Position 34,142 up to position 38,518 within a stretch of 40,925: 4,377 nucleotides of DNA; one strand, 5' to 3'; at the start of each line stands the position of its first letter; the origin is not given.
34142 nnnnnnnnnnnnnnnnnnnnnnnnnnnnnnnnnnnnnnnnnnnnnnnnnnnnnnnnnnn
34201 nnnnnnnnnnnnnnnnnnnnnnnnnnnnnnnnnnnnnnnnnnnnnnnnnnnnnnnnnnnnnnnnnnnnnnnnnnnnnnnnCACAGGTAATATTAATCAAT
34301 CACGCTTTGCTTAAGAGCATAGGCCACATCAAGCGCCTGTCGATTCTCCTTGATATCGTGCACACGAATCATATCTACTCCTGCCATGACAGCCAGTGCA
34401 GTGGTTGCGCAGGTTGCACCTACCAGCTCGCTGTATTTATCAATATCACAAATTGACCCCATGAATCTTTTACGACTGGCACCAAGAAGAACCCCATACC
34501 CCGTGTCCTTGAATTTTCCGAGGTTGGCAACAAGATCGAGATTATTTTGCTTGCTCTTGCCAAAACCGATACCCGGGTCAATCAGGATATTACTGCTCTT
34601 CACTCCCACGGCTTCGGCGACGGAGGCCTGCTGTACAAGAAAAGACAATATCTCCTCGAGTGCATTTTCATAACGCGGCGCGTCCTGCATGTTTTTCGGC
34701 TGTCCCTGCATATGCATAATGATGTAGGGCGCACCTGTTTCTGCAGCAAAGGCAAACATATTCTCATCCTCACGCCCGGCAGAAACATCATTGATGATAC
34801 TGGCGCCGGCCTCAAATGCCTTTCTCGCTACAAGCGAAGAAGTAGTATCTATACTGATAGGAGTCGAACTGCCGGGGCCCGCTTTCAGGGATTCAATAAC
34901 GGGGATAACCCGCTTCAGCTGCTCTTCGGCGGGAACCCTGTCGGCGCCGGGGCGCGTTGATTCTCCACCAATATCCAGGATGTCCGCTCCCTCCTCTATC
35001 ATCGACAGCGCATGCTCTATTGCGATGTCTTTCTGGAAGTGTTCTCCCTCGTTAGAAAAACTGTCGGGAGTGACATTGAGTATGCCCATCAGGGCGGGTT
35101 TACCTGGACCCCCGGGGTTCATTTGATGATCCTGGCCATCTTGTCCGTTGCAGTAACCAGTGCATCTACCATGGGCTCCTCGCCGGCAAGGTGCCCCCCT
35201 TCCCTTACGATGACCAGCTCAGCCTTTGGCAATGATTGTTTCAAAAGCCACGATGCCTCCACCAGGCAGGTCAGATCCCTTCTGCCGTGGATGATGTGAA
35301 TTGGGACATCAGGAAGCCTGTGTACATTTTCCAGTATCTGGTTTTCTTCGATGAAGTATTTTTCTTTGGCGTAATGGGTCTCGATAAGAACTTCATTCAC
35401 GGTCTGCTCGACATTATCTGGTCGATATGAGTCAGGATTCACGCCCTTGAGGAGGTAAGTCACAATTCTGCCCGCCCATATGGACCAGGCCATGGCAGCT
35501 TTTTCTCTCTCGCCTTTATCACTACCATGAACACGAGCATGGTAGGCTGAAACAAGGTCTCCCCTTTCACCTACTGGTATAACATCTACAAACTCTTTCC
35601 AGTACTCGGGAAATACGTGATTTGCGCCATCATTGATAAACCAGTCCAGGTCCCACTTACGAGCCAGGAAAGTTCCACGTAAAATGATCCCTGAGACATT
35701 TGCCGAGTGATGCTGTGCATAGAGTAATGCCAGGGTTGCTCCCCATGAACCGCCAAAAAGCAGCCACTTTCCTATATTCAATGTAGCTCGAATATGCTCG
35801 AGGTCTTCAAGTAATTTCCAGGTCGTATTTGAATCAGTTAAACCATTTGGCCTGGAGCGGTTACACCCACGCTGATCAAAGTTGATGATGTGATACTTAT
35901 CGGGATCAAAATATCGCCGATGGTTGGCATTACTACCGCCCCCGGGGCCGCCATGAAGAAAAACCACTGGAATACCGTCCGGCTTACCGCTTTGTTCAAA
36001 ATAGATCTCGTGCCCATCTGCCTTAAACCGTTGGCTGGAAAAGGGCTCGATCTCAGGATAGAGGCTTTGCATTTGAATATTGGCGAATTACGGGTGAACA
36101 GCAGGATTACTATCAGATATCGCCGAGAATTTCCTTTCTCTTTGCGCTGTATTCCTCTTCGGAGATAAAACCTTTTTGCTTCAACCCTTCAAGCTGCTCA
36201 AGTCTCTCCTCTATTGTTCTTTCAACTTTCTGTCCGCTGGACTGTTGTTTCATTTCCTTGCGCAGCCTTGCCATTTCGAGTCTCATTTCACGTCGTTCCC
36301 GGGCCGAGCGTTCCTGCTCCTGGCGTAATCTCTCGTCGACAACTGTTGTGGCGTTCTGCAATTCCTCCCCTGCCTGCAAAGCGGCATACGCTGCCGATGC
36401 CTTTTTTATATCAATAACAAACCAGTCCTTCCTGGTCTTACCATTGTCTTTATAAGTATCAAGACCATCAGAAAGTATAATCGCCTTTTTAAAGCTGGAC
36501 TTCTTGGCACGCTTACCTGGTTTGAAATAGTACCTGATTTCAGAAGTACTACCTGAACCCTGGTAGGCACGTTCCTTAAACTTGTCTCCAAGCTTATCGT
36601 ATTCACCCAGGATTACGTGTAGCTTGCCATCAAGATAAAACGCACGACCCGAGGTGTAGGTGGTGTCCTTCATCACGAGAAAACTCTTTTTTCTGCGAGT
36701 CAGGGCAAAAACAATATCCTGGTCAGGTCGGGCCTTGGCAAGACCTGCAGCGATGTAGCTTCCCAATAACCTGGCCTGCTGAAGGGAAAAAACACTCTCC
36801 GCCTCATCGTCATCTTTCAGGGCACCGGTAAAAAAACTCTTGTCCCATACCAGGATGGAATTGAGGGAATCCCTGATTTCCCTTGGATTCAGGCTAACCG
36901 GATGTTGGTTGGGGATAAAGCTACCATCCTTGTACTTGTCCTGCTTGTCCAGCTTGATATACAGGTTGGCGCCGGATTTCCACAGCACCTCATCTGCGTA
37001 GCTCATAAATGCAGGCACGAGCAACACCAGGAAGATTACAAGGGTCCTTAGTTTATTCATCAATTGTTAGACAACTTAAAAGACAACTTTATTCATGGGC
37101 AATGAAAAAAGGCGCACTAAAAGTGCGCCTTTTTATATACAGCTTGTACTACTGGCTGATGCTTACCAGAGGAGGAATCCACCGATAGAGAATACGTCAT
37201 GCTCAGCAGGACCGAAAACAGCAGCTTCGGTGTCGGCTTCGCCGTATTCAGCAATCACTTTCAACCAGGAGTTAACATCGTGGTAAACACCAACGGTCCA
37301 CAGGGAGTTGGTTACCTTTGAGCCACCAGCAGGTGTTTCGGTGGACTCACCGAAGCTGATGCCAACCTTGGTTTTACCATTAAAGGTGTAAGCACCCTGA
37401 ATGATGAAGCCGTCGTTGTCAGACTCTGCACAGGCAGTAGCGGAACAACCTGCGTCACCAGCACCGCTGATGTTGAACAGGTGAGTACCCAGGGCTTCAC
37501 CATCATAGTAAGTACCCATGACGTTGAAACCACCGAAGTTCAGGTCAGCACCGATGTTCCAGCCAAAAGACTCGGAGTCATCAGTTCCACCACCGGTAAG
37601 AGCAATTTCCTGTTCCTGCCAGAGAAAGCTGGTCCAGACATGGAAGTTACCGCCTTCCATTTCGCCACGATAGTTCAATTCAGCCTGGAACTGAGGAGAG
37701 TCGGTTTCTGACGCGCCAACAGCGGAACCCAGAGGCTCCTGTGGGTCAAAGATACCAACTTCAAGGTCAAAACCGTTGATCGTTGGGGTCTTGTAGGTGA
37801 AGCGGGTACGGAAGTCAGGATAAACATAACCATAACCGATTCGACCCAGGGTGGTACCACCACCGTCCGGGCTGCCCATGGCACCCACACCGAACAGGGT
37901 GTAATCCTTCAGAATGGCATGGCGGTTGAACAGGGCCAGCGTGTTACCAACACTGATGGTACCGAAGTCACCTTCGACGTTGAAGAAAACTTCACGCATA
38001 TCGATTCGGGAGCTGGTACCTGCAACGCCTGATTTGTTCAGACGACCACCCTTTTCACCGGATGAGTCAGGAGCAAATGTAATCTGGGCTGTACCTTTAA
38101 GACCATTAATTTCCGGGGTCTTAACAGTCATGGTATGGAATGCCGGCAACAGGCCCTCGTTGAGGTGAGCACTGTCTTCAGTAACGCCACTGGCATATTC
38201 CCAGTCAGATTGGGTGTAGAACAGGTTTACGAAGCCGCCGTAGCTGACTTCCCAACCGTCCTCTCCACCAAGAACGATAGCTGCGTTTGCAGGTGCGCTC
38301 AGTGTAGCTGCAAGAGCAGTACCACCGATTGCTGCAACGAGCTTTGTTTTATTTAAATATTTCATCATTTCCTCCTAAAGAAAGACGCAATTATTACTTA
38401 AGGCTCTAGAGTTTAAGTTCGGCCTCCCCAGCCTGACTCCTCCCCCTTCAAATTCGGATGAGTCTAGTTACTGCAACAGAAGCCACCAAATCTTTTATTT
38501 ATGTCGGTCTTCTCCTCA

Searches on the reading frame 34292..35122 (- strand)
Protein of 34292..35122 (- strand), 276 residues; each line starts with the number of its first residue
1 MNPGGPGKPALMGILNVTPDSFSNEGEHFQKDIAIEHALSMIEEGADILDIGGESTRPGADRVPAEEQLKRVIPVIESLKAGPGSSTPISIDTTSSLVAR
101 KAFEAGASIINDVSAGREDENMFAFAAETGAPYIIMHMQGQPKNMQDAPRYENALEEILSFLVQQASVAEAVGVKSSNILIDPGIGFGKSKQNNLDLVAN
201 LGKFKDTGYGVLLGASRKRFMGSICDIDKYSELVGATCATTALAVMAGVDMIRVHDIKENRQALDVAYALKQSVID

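Call 58: search_protein_families(library=pfam, proteins=[window:34292-35122:-], max_evalue=0.0001)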
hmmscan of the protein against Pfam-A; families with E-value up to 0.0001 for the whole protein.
window:34292-35122:- (276 aa): 1 family
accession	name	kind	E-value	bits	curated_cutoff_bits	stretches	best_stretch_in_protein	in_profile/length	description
PF00809.28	Pterin_bind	-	2.6e-84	283.1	25.5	1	12-255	1-244/244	Pterin binding enzyme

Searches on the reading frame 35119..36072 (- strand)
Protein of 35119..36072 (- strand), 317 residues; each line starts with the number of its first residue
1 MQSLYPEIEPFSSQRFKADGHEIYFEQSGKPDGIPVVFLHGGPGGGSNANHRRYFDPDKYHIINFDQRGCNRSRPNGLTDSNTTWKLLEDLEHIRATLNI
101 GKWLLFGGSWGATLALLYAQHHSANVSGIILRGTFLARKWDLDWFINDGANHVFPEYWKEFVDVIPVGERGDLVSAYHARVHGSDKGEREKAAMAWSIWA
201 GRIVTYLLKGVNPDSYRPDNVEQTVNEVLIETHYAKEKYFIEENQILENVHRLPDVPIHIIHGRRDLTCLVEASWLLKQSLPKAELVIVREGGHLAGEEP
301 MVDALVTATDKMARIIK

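Call 58: search_protein_families(library=pfam, proteins=[window:35119-36072:-], max_evalue=0.0001)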
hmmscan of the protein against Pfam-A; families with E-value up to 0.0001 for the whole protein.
window:35119-36072:- (317 aa): 3 families
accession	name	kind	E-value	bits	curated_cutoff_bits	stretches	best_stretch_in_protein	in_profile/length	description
PF00561.26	Abhydrolase_1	-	1.1e-29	104.2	25.8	1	35-298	2-242/245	alpha/beta hydrolase fold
PF12146.15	Hydrolase_4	-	4.4e-10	39.7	27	1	37-142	8-117/239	Serine aminopeptidase, S33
PF12697.13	Abhydrolase_6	-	1.5e-09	39.2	26.3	1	36-300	1-211/217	Alpha/beta hydrolase family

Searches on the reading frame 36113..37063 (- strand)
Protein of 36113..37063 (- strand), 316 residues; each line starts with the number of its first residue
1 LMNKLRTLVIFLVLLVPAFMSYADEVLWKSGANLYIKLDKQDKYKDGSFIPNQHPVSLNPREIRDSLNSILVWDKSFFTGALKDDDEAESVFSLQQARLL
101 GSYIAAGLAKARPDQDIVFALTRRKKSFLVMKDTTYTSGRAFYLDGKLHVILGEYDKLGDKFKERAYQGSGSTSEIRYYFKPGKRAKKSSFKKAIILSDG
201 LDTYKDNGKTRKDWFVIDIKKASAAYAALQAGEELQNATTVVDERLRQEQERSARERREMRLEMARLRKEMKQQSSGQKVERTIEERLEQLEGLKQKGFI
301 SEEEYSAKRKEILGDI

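Call 58: search_protein_families(library=pfam, proteins=[window:36113-37063:-], max_evalue=0.0001)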
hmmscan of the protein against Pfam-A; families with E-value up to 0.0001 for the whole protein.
window:36113-37063:- (316 aa): 1 family
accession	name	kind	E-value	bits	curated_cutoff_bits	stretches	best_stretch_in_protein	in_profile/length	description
PF09851.14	SHOCT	-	3.3e-06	27.1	27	1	286-313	1-28/28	Short C-terminal domain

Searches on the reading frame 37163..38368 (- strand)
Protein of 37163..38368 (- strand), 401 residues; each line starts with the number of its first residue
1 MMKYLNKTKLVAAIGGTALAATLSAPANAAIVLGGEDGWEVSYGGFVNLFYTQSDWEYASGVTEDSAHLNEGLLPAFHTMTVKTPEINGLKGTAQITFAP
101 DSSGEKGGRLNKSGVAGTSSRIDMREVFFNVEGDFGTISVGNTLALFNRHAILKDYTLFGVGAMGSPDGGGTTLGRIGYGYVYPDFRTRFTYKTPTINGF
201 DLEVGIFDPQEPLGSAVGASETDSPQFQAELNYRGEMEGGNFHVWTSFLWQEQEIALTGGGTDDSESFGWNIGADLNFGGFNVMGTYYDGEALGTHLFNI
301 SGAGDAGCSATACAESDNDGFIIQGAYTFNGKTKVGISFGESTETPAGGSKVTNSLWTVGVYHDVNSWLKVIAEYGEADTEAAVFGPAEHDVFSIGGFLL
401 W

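Call 58: search_protein_families(library=pfam, proteins=[window:37163-38368:-], max_evalue=0.0001)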
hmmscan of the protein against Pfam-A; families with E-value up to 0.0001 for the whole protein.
window:37163-38368:- (401 aa): 1 family
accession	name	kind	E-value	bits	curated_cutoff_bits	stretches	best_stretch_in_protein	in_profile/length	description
PF13609.12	Porin_4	-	5.2e-25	89.3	27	1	17-381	3-308/310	Gram-negative porin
